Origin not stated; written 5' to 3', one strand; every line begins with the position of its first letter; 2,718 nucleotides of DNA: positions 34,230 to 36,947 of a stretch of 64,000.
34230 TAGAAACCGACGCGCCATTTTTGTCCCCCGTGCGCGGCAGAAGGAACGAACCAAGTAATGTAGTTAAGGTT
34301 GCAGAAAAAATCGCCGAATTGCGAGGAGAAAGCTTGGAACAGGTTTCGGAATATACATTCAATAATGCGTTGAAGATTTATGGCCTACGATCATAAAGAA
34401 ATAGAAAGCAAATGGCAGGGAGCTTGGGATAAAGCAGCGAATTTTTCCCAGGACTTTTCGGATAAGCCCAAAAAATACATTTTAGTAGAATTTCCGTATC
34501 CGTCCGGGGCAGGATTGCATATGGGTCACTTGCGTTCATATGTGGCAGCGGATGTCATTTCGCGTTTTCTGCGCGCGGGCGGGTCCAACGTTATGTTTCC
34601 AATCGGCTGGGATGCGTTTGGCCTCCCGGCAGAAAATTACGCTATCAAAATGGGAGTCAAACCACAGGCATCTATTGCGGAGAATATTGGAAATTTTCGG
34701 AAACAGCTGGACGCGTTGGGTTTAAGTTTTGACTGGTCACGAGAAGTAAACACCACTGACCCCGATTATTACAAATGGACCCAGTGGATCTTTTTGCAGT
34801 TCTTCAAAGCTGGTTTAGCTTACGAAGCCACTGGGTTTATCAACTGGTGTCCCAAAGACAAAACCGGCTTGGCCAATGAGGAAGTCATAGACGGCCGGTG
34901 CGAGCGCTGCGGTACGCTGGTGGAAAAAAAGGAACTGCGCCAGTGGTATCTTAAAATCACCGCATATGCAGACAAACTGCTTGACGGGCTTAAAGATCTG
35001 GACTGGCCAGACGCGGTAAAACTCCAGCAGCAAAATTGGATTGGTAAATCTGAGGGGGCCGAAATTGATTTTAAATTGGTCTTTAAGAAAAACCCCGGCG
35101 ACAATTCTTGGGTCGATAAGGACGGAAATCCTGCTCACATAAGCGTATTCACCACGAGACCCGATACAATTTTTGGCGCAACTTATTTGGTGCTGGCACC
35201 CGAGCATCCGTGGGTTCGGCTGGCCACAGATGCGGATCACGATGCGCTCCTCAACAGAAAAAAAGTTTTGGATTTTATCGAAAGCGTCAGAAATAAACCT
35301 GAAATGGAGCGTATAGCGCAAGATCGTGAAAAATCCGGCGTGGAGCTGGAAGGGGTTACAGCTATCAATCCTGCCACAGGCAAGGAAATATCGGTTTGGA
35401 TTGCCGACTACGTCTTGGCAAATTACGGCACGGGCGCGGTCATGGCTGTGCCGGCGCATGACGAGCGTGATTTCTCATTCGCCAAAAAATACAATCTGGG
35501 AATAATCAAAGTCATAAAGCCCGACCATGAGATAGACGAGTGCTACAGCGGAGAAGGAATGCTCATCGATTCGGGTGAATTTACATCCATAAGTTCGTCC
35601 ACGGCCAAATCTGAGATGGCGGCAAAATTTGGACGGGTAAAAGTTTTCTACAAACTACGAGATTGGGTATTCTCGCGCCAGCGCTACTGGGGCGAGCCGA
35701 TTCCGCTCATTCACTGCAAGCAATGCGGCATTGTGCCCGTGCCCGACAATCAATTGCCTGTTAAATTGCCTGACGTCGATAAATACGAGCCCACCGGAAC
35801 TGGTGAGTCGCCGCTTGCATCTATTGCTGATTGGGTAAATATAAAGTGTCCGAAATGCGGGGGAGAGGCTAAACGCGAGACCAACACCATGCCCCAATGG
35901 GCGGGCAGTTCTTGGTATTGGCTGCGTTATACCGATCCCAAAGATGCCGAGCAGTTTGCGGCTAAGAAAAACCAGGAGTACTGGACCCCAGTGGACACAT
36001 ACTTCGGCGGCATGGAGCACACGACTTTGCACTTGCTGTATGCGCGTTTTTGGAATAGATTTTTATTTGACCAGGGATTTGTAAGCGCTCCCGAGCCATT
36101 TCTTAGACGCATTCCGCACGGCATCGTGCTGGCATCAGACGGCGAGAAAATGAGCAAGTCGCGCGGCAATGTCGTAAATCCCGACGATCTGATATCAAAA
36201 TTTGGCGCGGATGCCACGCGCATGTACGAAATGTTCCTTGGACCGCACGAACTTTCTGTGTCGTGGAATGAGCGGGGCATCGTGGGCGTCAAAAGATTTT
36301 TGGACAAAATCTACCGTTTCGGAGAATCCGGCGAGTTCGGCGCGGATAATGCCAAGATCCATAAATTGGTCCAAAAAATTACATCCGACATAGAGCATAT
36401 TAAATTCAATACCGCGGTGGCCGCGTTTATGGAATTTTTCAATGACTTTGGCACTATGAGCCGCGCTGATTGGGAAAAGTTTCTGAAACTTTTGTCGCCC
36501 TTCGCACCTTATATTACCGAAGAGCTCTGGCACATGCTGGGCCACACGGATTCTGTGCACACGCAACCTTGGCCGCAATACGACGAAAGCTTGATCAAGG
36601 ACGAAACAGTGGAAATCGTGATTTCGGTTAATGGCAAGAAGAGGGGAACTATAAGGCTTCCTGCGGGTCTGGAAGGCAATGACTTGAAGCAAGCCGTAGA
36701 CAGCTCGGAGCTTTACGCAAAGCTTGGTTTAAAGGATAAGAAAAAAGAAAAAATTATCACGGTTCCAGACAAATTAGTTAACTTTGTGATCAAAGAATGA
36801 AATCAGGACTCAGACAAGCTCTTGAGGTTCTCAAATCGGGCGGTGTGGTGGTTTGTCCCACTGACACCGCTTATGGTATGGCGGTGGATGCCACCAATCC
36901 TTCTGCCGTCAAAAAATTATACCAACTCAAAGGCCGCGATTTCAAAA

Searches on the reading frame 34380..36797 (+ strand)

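Call 10: search_protein_families(library=ncbifam, proteins=[window:34380-36797:+], max_evalue=0.00001)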
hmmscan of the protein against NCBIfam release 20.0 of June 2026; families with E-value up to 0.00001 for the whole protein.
window:34380-36797:+ (806 aa): 20 families
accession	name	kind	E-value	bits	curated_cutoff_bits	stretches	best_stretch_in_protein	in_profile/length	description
TIGR00396.1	leuS_bact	equivalog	3.7e-297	988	548.4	1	3-805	1-843/843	leucine--tRNA ligase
TIGR00422.1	valS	equivalog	7.3e-81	272.4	612.1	4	2-170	4-188/863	valine--tRNA ligase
NF009687.0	PRK13208.1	equivalog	2e-78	264.4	738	3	2-169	9-189/801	valine--tRNA ligase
NF008957.0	PRK12300.1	subfamily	1.8e-76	257.9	677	4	528-744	570-803/946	leucine--tRNA ligase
NF004349.1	PRK05729.1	equivalog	1.6e-68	231.8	704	4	2-170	3-186/860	valine--tRNA ligase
TIGR00392.1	ileS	equivalog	7.6e-62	209.6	621.4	3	424-620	458-641/861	isoleucine--tRNA ligase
TIGR00395.1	leuS_arch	equivalog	5.3e-61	206.7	648.5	3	529-744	565-800/938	leucine--tRNA ligase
NF011492.0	PRK14900.1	equivalog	9.8e-42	142.9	1783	2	425-645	406-587/1044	valine--tRNA ligase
NF000540.1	alt_ValS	exception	1.4e-38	132.5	900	3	7-88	8-90/827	valine--tRNA ligase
TIGR00398.1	metG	equivalog_domain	9e-32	110.5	336.35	2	36-180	5-145/530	methionine--tRNA ligase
NF000257.1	MupA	exception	5.6e-29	100.5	1900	1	416-616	423-611/1024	mupirocin-resistant isoleucine--tRNA ligase MupA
NF008900.0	PRK12267.1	equivalog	1.8e-28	99.4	598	2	29-206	3-178/648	methionine--tRNA ligase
NF001100.0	PRK00133.1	equivalog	1.3e-25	90.1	587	1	37-178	12-149/676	methionine--tRNA ligase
NF000258.1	MupB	exception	2e-25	88.9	1900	1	416-615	427-612/1033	mupirocin-resistant isoleucine--tRNA ligase MupB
NF040702.1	ileS_w_GNAT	exception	3.1e-18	64.8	1999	1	427-616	637-806/1100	isoleucine--tRNA ligase, N-acetyltransferase domain-containing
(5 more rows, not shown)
